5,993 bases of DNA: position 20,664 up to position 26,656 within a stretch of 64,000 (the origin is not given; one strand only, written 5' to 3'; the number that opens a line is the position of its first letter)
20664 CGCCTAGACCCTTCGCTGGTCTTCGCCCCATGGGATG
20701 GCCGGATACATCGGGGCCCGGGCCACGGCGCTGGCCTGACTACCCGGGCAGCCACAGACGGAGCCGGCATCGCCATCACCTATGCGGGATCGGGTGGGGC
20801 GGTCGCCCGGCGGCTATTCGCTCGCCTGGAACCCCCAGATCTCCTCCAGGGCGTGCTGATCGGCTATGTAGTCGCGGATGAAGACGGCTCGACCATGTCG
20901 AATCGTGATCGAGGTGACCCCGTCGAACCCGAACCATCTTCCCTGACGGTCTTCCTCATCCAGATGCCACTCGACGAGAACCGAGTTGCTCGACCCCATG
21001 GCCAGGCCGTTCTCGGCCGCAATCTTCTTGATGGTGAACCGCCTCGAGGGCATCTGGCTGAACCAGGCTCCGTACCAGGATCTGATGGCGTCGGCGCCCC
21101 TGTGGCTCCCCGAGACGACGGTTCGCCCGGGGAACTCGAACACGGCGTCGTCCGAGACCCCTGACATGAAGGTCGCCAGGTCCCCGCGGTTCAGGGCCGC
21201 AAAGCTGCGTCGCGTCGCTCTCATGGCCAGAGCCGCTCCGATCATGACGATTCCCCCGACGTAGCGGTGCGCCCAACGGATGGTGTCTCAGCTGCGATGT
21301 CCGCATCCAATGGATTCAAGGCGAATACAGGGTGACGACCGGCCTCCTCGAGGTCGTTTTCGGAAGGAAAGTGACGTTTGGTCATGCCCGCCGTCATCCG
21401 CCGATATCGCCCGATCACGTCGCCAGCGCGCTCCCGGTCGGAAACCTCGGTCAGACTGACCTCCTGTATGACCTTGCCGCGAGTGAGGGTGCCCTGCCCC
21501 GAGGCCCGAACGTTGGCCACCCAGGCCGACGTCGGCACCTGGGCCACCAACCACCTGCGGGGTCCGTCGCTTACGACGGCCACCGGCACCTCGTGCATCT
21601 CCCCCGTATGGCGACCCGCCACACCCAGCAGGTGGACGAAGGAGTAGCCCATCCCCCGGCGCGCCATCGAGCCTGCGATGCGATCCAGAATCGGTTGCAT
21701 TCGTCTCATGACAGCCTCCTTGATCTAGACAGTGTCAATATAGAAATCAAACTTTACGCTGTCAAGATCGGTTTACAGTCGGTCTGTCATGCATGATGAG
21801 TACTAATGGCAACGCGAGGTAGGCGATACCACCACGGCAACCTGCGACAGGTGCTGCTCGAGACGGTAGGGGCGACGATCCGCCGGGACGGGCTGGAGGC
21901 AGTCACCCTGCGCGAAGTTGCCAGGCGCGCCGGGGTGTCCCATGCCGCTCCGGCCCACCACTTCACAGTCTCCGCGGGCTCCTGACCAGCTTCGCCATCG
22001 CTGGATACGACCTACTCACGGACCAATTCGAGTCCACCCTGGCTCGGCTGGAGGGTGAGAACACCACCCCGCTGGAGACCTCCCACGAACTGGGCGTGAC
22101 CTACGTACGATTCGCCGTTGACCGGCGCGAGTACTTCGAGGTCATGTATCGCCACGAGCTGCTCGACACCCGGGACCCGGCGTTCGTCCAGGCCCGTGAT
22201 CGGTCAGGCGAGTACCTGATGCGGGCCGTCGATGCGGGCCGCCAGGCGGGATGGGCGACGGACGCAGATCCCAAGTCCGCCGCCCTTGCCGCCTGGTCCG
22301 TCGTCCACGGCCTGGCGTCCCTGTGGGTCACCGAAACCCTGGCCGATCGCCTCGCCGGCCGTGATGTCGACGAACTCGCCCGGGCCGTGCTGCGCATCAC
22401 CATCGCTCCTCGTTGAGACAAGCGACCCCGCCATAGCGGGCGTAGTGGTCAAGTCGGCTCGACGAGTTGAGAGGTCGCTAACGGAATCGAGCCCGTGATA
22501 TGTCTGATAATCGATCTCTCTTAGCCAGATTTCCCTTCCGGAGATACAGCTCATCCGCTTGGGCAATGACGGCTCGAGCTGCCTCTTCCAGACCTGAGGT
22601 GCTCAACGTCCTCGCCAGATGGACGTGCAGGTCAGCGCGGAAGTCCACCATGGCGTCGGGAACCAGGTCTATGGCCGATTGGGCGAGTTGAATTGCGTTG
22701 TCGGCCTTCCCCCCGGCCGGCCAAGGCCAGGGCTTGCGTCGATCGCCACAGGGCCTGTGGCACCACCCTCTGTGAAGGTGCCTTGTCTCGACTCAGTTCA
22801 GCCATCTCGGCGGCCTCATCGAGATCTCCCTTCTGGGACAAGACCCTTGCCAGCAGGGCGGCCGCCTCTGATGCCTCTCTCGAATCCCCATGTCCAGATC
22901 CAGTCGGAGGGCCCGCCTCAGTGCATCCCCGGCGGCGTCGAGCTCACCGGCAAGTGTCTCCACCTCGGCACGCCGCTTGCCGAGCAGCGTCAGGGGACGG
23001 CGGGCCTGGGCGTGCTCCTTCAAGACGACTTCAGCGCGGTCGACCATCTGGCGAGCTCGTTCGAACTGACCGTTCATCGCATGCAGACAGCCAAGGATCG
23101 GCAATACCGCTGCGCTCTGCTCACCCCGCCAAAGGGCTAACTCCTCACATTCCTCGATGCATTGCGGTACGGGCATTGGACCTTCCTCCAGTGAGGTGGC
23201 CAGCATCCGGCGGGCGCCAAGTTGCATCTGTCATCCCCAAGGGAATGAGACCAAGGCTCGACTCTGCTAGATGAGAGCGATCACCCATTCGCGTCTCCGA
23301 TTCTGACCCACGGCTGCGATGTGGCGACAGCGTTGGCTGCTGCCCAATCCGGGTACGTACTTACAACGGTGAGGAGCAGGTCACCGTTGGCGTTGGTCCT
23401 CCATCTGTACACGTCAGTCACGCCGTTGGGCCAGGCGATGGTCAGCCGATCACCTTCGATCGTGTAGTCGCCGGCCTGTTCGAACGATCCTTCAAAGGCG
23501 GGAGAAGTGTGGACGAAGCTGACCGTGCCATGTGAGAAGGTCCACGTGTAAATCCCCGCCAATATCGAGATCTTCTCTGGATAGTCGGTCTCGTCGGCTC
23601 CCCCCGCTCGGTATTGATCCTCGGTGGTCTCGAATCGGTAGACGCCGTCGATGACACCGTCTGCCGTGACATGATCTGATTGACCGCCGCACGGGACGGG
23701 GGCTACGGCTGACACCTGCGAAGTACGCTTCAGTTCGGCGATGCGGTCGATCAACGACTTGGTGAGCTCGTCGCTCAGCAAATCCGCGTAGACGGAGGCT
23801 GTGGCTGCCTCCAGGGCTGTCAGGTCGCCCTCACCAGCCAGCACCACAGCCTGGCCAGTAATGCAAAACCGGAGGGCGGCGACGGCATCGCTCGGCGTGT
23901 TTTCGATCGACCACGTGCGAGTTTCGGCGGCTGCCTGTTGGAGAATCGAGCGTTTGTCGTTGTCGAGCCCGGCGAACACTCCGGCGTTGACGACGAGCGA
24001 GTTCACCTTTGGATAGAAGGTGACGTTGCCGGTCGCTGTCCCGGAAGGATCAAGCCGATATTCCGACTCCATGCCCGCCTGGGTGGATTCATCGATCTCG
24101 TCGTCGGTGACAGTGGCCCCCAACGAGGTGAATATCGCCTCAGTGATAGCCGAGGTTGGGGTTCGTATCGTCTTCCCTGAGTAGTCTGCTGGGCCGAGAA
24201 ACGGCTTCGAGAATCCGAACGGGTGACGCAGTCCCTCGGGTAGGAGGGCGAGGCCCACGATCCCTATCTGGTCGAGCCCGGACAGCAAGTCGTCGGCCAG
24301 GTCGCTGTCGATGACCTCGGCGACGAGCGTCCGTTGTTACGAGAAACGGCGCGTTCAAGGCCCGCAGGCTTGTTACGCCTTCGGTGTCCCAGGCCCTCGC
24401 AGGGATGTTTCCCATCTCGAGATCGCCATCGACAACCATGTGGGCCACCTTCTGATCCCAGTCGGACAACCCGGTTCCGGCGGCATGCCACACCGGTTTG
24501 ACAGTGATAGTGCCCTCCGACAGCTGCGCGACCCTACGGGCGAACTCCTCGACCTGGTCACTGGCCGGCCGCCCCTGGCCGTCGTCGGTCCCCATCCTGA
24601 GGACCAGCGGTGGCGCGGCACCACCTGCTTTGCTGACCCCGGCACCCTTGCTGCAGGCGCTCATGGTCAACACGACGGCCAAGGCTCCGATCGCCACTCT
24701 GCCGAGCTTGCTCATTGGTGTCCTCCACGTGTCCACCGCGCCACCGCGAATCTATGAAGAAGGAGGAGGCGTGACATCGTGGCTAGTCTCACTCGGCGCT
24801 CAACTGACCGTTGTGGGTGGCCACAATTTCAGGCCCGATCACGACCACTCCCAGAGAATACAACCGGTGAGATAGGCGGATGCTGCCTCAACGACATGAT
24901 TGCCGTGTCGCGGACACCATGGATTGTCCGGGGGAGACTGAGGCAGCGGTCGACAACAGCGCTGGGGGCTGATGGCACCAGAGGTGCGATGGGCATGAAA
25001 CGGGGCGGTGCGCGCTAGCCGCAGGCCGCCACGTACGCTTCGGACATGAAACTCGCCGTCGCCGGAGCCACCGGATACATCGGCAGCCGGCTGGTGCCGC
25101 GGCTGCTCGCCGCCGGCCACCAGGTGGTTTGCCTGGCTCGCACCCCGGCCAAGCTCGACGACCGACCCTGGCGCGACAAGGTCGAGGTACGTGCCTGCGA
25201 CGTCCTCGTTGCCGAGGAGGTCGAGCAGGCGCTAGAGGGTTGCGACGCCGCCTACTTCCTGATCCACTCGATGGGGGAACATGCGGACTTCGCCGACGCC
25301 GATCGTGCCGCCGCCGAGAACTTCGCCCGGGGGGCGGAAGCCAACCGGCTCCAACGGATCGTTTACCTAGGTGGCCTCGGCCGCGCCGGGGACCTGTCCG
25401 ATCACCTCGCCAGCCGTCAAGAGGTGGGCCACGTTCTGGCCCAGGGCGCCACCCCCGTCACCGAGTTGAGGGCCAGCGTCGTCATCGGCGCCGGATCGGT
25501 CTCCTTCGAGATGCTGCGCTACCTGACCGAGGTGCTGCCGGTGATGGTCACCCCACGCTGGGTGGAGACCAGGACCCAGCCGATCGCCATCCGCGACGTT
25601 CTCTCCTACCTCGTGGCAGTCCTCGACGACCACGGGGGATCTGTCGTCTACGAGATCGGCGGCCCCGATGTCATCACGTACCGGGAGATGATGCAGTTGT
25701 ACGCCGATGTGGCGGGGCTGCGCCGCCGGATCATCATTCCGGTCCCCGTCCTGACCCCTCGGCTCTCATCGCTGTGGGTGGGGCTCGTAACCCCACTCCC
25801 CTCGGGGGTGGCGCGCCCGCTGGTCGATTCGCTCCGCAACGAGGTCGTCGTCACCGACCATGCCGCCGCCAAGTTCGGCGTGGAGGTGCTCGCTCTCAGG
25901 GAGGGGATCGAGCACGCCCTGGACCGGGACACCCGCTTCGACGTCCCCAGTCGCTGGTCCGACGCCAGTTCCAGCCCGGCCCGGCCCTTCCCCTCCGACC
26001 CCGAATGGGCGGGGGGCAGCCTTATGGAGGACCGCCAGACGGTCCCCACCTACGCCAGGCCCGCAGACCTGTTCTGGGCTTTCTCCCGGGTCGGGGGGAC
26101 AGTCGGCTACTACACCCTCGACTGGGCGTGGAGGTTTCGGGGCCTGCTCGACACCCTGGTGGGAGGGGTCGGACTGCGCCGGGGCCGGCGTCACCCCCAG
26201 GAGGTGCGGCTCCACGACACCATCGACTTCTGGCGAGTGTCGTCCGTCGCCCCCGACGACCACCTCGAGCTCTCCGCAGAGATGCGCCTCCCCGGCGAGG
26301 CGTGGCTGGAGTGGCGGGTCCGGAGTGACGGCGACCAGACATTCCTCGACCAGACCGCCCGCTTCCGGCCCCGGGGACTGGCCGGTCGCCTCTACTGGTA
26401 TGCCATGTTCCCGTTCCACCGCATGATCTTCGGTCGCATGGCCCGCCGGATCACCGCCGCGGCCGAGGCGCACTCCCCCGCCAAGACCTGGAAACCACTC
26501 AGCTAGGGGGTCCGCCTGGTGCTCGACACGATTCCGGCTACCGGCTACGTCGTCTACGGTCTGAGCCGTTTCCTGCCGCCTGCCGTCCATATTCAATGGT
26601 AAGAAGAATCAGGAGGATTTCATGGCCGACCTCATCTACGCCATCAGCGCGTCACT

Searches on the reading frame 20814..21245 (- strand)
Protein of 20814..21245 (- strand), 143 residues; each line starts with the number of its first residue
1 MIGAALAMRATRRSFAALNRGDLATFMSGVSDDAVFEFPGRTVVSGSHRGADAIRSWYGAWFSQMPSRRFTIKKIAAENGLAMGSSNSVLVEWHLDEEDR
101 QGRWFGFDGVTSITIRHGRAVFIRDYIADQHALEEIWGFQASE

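Call 30: search_protein_families(library=pfam, max_evalue=0.01, proteins=[window:20814-21245:-])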
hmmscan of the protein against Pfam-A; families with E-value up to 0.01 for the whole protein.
window:20814-21245:- (143 aa): 3 families
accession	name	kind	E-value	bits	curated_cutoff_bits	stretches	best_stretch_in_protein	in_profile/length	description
PF12680.13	SnoaL_2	-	2.6e-17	63.7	27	1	12-121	2-100/102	SnoaL-like domain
PF07366.18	SnoaL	-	4.5e-05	23.7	28.4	1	12-126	5-116/126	SnoaL-like polyketide cyclase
PF13474.12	SnoaL_3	-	0.00065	20.5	22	1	14-78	8-69/121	SnoaL-like domain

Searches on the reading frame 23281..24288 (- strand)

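Call 30: search_protein_families(library=pfam, max_evalue=0.01, proteins=[window:23281-24288:-])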
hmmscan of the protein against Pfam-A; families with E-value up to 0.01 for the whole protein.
window:23281-24288:- (335 aa): 2 families
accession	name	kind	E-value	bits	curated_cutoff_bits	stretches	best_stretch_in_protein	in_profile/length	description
PF03480.18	DctP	-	1.1e-11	45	23.4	2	5-61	103-159/286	Bacterial extracellular solute-binding protein, family 7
PF00801.26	PKD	-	0.0062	17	23.5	0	247-277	32-61/80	PKD domain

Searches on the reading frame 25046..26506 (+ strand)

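Call 30: search_protein_families(library=pfam, max_evalue=0.01, proteins=[window:25046-26506:+])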
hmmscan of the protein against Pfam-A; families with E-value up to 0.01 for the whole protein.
window:25046-26506:+ (486 aa): 9 families
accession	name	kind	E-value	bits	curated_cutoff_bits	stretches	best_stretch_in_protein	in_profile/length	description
PF11066.14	DUF2867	-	3.8e-32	112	27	1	321-465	1-142/142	Protein of unknown function (DUF2867)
PF13460.12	NAD_binding_10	-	6e-19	69.1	27.2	1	7-132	1-122/184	NAD(P)H-binding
PF01370.27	Epimerase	-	7.6e-10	39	20.9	1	5-110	3-115/240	NAD dependent epimerase/dehydratase family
PF05368.20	NmrA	-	6e-07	29.8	27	1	2-107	4-104/298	NmrA-like family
PF01073.25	3Beta_HSD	-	0.00043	19.8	22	1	4-78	1-78/280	3-beta hydroxysteroid dehydrogenase/isomerase family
PF01113.26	DapB_N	-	0.0024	18.4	25.6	0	1-67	1-69/124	Dihydrodipicolinate reductase, N-terminus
PF03435.24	Sacchrp_dh_NADP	-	0.0035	18.1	25.1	0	5-79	3-79/129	Saccharopine dehydrogenase NADP binding domain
PF00106.31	adh_short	-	0.0067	16.4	26.6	0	5-70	5-75/195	short chain dehydrogenase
PF16363.11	GDP_Man_Dehyd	-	0.0073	16.2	27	1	5-37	2-34/332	GDP-mannose 4,6 dehydratase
